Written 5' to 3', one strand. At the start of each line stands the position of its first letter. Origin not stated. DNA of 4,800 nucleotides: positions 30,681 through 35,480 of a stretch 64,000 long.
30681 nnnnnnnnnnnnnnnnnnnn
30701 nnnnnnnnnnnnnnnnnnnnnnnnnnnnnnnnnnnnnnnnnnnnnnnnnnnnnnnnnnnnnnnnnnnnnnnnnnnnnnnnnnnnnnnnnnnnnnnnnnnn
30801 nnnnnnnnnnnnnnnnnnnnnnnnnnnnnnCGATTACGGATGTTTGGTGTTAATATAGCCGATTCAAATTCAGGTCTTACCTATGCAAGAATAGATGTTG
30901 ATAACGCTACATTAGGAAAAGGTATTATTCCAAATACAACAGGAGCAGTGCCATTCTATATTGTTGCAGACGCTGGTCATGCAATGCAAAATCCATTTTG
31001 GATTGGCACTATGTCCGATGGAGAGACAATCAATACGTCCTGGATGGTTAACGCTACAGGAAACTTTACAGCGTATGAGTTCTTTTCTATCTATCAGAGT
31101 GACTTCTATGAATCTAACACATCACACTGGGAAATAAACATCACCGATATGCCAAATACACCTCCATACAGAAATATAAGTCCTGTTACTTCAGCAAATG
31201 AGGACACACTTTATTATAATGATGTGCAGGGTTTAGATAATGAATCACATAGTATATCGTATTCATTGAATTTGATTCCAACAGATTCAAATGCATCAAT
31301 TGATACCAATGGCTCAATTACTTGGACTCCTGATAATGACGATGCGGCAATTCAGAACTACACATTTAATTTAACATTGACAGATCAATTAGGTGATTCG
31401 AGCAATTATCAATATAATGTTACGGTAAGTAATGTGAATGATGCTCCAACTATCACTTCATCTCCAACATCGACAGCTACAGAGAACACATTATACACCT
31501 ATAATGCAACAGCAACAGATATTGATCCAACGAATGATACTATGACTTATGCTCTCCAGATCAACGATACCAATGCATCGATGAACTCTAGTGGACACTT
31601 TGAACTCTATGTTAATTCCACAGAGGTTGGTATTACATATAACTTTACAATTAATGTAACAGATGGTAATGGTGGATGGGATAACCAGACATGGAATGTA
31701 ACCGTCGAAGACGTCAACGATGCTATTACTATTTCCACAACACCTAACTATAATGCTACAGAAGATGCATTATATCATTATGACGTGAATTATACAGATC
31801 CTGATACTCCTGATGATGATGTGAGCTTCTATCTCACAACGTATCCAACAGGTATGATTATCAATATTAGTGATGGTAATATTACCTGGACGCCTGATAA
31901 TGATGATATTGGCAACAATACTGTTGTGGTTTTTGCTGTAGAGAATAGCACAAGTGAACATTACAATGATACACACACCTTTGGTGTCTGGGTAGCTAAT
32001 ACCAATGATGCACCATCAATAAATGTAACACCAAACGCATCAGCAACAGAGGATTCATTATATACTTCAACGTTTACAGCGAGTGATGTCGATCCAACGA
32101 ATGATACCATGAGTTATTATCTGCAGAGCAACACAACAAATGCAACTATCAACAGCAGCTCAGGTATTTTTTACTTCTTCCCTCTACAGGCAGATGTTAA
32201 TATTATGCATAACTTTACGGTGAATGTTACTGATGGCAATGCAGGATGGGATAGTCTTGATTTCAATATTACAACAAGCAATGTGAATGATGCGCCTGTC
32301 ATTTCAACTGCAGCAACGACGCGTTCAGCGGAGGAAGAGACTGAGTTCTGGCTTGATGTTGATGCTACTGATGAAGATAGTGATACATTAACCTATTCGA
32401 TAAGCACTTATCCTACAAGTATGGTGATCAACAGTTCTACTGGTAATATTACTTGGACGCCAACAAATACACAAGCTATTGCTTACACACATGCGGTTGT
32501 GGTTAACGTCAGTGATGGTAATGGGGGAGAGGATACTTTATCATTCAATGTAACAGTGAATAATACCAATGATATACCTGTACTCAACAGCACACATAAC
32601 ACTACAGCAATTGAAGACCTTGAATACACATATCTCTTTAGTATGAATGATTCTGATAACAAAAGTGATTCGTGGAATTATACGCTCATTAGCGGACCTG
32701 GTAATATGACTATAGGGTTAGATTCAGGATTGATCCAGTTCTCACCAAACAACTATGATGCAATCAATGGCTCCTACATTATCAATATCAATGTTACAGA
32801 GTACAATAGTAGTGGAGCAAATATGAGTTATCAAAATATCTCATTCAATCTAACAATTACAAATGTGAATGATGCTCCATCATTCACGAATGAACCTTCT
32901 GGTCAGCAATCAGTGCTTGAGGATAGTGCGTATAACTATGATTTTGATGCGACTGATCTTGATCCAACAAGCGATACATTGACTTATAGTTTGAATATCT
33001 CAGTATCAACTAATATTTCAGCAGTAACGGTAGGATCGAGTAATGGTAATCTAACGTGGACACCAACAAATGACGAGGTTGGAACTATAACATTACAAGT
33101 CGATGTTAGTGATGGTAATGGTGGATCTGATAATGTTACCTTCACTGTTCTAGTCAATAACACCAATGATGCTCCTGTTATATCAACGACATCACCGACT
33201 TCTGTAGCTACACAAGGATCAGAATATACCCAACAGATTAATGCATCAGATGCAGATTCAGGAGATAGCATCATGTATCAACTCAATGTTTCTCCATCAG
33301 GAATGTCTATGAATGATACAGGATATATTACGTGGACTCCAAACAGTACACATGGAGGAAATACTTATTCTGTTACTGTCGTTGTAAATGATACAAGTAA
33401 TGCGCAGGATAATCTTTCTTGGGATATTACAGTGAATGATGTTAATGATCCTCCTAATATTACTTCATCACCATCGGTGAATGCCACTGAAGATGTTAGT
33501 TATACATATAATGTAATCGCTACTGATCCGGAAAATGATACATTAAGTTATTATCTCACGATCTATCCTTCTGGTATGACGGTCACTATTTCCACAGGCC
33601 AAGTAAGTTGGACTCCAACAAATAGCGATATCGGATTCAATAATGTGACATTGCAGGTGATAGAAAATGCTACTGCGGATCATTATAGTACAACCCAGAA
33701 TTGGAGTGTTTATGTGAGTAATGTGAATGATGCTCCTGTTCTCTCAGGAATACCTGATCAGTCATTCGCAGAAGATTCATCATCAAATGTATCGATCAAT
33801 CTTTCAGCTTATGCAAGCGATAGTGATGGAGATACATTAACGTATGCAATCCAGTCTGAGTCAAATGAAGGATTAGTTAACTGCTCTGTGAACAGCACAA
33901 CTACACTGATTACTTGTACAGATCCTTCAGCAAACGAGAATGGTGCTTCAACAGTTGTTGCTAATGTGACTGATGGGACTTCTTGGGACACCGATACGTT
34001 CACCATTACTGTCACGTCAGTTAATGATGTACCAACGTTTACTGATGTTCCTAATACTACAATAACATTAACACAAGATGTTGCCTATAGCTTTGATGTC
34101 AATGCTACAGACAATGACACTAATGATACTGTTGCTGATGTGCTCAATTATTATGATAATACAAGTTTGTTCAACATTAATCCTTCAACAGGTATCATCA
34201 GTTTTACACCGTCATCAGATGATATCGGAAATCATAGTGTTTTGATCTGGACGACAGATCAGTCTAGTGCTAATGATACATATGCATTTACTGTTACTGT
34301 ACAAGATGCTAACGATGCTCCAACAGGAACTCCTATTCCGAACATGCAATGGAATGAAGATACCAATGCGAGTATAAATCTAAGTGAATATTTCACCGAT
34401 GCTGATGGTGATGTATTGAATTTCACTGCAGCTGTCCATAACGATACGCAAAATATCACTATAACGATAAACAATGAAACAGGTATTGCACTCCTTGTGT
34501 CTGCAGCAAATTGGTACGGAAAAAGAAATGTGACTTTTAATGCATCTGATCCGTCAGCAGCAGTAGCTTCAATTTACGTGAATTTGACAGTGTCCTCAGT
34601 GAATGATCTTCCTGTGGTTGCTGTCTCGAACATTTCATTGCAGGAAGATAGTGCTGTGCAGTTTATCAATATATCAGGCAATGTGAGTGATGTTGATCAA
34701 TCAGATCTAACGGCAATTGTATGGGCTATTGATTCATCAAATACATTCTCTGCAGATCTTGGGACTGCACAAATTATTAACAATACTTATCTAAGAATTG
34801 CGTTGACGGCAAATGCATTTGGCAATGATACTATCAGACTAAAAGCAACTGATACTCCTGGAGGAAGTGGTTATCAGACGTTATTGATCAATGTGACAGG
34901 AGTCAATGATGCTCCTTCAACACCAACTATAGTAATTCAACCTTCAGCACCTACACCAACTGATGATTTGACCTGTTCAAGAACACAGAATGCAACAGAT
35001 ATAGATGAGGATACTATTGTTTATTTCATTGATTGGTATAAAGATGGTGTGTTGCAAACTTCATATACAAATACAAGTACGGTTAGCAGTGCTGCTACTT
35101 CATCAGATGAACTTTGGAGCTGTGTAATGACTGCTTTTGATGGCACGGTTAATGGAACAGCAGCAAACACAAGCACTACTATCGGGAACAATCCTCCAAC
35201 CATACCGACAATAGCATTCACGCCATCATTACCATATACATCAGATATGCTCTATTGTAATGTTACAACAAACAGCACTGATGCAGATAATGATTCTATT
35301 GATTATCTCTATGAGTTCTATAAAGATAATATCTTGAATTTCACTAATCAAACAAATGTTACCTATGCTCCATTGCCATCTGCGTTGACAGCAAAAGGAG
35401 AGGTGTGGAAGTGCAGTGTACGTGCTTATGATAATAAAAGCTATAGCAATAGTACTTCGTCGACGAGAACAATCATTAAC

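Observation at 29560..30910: Complete subtilisin (I9 propeptide + S8 catalytic domain + PPC) embedded mid-protein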

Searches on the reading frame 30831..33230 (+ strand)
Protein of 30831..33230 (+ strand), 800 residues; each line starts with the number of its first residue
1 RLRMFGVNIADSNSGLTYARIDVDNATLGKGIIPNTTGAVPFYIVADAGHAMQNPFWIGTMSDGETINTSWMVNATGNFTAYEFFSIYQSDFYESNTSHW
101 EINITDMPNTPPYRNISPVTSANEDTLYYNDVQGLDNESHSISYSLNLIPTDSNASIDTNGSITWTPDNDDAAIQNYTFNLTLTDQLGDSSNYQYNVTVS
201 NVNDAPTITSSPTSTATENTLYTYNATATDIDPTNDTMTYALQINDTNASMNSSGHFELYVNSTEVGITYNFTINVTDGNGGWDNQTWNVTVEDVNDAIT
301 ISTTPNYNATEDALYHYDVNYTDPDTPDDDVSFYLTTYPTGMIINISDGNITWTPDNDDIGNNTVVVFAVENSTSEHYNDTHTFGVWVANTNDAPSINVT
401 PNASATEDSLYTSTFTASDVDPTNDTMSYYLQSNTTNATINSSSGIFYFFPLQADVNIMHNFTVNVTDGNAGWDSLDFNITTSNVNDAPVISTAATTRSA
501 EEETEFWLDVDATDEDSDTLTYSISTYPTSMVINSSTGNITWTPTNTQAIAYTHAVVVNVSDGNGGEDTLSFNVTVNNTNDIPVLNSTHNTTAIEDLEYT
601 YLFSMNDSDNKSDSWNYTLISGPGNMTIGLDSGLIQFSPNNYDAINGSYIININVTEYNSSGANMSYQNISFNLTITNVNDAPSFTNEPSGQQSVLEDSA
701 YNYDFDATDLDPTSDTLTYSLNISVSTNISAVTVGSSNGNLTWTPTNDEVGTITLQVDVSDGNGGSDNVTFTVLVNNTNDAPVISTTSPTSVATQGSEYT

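Call 38: search_protein_families(library=pfam, proteins=[window:30831-33230:+], max_evalue=0.05)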
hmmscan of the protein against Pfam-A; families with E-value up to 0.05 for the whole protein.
window:30831-33230:+ (800 aa): 4 families
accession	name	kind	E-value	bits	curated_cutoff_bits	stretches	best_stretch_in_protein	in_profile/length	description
PF17963.7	Big_9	-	8.8e-39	132.7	23.6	6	680-773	1-88/89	Bacterial Ig domain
PF05345.18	He_PIG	-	2e-33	115.1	24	4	488-577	1-96/96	Putative Ig domain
PF17803.7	Cadherin_4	-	1.6e-16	61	25.1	5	196-251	4-63/71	Bacterial cadherin-like domain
PF17892.7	Cadherin_5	-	2.1e-14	53.6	26.5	3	679-775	1-97/98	Cadherin-like domain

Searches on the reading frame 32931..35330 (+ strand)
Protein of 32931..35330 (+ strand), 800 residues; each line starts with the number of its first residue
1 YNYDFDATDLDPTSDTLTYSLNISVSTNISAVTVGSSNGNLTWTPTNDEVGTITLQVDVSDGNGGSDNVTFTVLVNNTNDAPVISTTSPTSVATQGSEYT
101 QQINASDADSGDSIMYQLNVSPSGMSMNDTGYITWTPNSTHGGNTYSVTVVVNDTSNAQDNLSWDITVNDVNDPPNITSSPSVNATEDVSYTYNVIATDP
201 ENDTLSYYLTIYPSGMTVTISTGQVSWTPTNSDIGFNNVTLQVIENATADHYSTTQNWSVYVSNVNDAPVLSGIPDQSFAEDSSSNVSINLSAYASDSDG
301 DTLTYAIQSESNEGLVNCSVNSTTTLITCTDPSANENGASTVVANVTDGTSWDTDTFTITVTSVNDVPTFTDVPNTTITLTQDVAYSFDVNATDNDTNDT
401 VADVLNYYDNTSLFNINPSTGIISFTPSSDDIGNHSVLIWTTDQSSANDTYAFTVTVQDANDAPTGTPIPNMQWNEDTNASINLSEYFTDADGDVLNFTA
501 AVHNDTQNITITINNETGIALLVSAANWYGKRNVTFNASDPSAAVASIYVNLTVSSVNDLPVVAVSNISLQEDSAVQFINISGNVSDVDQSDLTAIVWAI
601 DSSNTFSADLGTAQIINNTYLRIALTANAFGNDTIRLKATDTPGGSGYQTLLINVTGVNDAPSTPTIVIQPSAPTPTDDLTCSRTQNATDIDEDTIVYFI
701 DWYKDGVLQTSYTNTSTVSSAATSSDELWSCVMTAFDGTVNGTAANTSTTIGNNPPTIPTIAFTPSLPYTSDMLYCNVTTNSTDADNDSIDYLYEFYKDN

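Call 38: search_protein_families(library=pfam, proteins=[window:32931-35330:+], max_evalue=0.05)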
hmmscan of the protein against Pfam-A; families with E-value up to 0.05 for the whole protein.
window:32931-35330:+ (800 aa): 6 families
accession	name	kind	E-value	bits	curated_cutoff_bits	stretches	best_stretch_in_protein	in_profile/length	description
PF17963.7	Big_9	-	2.4e-39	134.5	23.6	6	558-653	1-88/89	Bacterial Ig domain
PF05345.18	He_PIG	-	4.5e-27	94.8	24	5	81-169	1-96/96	Putative Ig domain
PF17803.7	Cadherin_4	-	2e-23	83.1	25.1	5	550-615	3-63/71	Bacterial cadherin-like domain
PF17892.7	Cadherin_5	-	1.2e-15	57.5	26.5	3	461-554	2-97/98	Cadherin-like domain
PF19076.6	CshA_repeat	-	0.0011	20.1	27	0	123-156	57-91/103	Surface adhesin CshA repetitive domain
PF16184.11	Cadherin_3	-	0.0087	16.5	25.5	0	388-456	22-91/106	Cadherin-like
